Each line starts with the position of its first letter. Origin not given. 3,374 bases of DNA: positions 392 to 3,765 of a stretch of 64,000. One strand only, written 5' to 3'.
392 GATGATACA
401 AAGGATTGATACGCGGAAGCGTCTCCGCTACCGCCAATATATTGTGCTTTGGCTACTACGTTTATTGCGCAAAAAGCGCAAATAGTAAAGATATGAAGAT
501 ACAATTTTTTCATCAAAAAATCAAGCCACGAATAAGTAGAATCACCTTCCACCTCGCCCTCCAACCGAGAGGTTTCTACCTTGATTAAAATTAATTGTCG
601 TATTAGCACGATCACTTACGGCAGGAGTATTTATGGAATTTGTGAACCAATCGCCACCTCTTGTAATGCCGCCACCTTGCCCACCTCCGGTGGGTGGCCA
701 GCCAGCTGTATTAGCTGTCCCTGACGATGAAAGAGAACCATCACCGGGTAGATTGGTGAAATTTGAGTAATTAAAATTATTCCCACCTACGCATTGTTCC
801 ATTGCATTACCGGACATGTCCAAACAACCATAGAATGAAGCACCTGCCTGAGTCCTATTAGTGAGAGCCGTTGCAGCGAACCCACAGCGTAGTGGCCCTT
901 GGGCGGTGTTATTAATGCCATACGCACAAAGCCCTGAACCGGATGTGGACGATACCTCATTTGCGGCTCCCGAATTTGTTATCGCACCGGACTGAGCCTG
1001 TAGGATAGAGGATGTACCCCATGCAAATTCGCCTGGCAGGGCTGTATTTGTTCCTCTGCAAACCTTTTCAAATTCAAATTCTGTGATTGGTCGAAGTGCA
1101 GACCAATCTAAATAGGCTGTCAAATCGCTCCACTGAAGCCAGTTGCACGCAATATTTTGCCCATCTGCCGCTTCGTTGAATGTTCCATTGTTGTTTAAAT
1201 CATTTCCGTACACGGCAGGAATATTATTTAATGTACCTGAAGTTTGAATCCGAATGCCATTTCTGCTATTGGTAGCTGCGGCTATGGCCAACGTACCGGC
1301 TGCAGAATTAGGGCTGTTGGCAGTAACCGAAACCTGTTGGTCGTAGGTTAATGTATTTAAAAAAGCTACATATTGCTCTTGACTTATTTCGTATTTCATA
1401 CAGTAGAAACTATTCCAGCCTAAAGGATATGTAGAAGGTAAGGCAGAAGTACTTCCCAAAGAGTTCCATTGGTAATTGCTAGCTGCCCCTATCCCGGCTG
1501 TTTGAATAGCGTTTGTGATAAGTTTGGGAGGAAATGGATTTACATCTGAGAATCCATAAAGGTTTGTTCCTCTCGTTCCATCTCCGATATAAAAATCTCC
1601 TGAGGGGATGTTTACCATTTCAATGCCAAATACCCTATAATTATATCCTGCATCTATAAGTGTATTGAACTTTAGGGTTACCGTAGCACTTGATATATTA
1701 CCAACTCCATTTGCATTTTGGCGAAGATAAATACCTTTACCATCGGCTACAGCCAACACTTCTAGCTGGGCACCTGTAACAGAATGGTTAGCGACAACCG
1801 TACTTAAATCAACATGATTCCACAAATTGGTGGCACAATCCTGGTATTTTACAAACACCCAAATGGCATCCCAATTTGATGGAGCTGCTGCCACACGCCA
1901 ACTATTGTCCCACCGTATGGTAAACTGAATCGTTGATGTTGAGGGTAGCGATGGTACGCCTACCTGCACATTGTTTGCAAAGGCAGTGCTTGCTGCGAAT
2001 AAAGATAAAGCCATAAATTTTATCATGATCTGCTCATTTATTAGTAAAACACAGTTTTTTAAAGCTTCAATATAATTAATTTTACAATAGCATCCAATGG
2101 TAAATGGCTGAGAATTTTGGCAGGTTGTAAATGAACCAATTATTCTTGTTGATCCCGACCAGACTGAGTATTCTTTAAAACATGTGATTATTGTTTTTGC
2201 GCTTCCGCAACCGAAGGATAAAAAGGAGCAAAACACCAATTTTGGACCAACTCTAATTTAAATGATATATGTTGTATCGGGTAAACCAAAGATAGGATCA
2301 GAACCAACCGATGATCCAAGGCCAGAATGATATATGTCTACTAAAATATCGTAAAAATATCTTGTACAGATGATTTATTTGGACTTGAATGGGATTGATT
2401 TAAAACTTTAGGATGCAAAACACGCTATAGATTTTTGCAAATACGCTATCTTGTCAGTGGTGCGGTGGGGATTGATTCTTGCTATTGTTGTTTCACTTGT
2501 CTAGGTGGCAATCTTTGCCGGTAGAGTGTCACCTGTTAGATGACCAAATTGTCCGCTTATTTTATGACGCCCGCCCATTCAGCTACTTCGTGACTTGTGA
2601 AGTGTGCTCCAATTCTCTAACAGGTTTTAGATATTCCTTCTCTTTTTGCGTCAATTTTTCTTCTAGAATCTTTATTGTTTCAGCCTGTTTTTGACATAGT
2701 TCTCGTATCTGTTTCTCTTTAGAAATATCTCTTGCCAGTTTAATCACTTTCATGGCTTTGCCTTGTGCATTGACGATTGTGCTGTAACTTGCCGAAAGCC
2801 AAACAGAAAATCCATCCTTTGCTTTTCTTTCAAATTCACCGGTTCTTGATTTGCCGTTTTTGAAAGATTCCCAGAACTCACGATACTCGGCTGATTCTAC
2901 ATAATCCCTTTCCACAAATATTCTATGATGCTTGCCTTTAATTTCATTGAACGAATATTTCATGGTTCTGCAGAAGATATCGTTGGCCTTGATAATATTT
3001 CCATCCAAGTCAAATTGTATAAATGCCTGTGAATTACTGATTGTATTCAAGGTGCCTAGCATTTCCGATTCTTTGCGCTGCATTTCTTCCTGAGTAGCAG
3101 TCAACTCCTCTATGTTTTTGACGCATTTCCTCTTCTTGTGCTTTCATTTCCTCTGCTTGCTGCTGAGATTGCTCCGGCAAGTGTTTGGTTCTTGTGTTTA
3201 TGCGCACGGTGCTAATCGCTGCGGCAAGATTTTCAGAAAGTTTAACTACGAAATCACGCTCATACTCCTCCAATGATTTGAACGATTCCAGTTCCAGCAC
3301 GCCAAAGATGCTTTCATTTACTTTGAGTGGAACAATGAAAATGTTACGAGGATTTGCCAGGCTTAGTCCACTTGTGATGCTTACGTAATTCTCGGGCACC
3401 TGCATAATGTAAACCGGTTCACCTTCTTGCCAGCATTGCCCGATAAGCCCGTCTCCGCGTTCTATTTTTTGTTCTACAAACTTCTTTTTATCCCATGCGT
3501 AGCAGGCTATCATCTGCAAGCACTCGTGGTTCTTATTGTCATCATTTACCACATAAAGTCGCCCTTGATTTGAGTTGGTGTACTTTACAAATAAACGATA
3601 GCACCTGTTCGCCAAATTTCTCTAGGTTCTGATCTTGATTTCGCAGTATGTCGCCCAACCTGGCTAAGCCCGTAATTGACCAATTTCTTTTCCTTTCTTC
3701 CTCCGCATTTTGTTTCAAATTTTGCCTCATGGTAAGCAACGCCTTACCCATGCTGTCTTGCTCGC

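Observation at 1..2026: FGE-sulfatase-fold protein directly upstream of a secreted protein made of 27-aa repeats, each with an invariant S-V-C-P-P-L motif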

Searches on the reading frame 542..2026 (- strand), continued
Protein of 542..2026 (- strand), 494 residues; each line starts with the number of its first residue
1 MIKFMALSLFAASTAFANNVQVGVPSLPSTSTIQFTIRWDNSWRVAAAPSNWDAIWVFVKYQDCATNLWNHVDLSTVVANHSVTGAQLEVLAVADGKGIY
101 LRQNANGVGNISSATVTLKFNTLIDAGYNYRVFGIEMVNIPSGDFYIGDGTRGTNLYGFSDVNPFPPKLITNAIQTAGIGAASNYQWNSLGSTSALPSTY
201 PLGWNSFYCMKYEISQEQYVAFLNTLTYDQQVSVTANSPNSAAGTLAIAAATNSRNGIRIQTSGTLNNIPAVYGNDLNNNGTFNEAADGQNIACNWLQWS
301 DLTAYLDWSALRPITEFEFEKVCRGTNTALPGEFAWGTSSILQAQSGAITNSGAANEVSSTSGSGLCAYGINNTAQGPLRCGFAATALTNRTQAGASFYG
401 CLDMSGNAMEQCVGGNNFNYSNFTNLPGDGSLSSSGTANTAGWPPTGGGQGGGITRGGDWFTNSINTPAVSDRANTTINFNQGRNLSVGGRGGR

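Call 58: search_protein_families(library=pfam, proteins=[L049:3485-5971:+, L049:2858-3472:+, L049:2376-2858:+, L038:5272-5970:+, L057:1327-5934:+, L038:52-5265:+, L049:7504-8001:+], max_evalue=0.01)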
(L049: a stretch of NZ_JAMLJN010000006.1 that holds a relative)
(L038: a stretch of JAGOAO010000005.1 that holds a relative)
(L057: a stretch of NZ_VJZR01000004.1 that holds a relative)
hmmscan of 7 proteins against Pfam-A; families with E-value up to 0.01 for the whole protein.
L049:3485-5971:+ (829 aa): 3 families
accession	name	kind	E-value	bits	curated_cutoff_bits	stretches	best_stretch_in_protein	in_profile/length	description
PF25661.1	PBCV_P4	-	9.1e-06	25.8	30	0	452-487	85-121/181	Phycodnaviridae minor capsid protein P4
PF05658.19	YadA_head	-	1.2e-05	26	25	1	676-699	4-27/27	YadA head domain repeat (2 copies)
PF01274.28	MS_TIM-barrel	-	0.00024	20.6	26.4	0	220-318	143-242/248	Malate synthase, TIM barrel domain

L049:2858-3472:+ (205 aa): 0 families

L049:2376-2858:+ (161 aa): 1 family
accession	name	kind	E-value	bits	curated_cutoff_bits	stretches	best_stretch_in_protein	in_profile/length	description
PF18962.6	Por_Secre_tail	-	2e-10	41.2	27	1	85-152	2-68/75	Secretion system C-terminal sorting domain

L038:5272-5970:+ (233 aa): 1 family
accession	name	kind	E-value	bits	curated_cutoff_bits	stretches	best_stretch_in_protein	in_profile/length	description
PF13385.13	Laminin_G_3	-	1.3e-17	64.8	27.6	1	59-191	16-151/151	Concanavalin A-like lectin/glucanases superfamily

L057:1327-5934:+ (1536 aa): 2 families
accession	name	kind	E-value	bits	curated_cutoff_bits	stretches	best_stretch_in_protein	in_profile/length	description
PF23874.1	Phage_Hfq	-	0.0031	18.1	24.2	0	486-529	25-67/98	Hfq-like protein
PF18338.7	BppL_N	-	0.0036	17.3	25.8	0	793-806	11-24/25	Lower baseplate protein N-terminal domain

L038:52-5265:+ (1738 aa): 1 family
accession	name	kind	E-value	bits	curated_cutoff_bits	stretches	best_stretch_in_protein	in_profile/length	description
PF19264.4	DUF5907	-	8.5e-09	35.9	27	2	547-598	1-54/80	Repeat of unknown function (DUF5907)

L049:7504-8001:+ (166 aa): 0 families

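Call 59: search_protein_families(library=ncbifam, proteins=[L049:3485-5971:+, L049:2858-3472:+, L049:2376-2858:+, L038:5272-5970:+, L057:1327-5934:+, L049:6001-7488:+, L049:7504-8001:+], max_evalue=0.01)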
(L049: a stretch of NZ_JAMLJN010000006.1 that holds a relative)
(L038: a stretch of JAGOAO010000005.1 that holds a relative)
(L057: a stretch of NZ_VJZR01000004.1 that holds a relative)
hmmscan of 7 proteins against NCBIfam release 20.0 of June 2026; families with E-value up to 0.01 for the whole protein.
L049:3485-5971:+ (829 aa): 0 families

L049:2858-3472:+ (205 aa): 0 families

L049:2376-2858:+ (161 aa): 4 families
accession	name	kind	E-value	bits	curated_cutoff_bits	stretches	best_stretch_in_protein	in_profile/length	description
NF038113.1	T9SSA_dep_M36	equivalog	1.8e-10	39.6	885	1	55-158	769-867/869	T9SS-dependent M36 family metallopeptidase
TIGR04183.1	Por_Secre_tail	domain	3.3e-10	39.8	23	1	84-159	1-71/72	T9SS type A sorting domain-containing protein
NF033708.1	T9SS_Cterm_ChiA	domain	2.4e-05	24.1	40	1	107-151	4-46/55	T9SS sorting signal type C domain-containing protein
NF033707.1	T9SS_sortase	equivalog_domain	0.0005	17.8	420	1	65-130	983-1051/1095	type IX secretion system sortase PorU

L038:5272-5970:+ (233 aa): 0 families

L057:1327-5934:+ (1536 aa): 0 families

L049:6001-7488:+ (496 aa): 0 families

L049:7504-8001:+ (166 aa): 0 families

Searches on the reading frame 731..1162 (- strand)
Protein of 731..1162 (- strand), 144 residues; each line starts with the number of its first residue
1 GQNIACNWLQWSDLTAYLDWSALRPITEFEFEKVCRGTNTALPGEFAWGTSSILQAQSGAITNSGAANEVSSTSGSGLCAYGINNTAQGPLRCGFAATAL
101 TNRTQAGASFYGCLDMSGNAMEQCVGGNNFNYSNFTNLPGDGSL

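Call 60: search_solved_structures(query=window:731-1162:-, max_evalue=10, show_alignments=0)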
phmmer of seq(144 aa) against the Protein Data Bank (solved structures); distinct sequences matched with E-value up to 10: 19.
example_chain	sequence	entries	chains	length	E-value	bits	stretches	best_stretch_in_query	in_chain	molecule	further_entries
3eka_A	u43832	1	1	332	0.071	16.9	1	62-136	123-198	Hyaluronidase, phage associated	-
7ml6_A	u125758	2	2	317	0.071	16.9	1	9-122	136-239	CalU17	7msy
6muj_A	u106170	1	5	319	0.072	16.9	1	9-50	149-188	Formylglycine-generating enzyme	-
2c3f_A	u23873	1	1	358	0.074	16.9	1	62-136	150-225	HYALURONIDASE, PHAGE ASSOCIATED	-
2yvv_A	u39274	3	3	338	0.078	16.8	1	62-136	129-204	Hyaluronidase, phage associated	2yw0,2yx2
6vqp_A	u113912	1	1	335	0.08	16.8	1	9-122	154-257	CalU17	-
2q17_A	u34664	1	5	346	0.081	16.7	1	9-50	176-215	formylglycine generating enzyme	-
2afy_X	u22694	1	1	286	0.099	16.5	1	9-51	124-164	Sulfatase modifying factor 1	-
2aii_X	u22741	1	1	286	0.1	16.4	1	9-51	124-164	Sulfatase modifying factor 1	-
2aft_X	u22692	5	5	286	0.1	16.4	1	9-51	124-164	Sulfatase modifying factor 1 | Sulfatase-modifying factor 1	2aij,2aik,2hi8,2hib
5ssx_A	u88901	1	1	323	0.11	16.3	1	9-51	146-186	Formylglycine-generating enzyme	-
8aru_A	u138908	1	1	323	0.11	16.3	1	9-51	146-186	Formylglycine-generating enzyme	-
1y1e_X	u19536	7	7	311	0.11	16.2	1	9-51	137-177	C-alpha-formyglycine-generating enzyme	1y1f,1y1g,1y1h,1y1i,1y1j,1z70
31dc_A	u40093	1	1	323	0.11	16.2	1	9-51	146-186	Formylglycine-generating enzyme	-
5ssy_A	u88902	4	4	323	0.11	16.2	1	9-51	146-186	Formylglycine-generating enzyme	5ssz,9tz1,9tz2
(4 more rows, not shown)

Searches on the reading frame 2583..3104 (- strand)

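Call 71: search_protein_families(library=pfam, proteins=[window:2583-3104:-], max_evalue=0.001)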
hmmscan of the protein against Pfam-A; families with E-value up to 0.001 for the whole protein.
window:2583-3104:- (173 aa): 4 families
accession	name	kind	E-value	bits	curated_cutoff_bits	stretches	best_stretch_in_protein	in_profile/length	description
PF08447.18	PAS_3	-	2.3e-11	44.2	25.6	1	37-122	1-87/89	PAS fold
PF13426.13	PAS_9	-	5.4e-11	43.1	27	1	32-128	8-102/103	PAS domain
PF08448.16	PAS_4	-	3.1e-08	34.2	23.1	1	25-131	5-109/110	PAS fold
PF00989.32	PAS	-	0.00033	21.1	22.6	1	27-127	13-113/113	PAS fold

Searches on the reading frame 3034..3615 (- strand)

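Call 71: search_protein_families(library=pfam, proteins=[window:3034-3615:-], max_evalue=0.001)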
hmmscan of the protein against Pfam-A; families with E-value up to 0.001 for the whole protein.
window:3034-3615:- (193 aa): 3 families
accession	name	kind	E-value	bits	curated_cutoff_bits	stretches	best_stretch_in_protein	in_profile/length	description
PF13185.12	GAF_2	-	1.1e-11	45.5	28.6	1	4-134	10-135/136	GAF domain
PF01590.32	GAF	-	2.5e-07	31.7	22.4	1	36-134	36-133/133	GAF domain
PF13492.12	GAF_3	-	0.00013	22.8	27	1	39-135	38-128/129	GAF domain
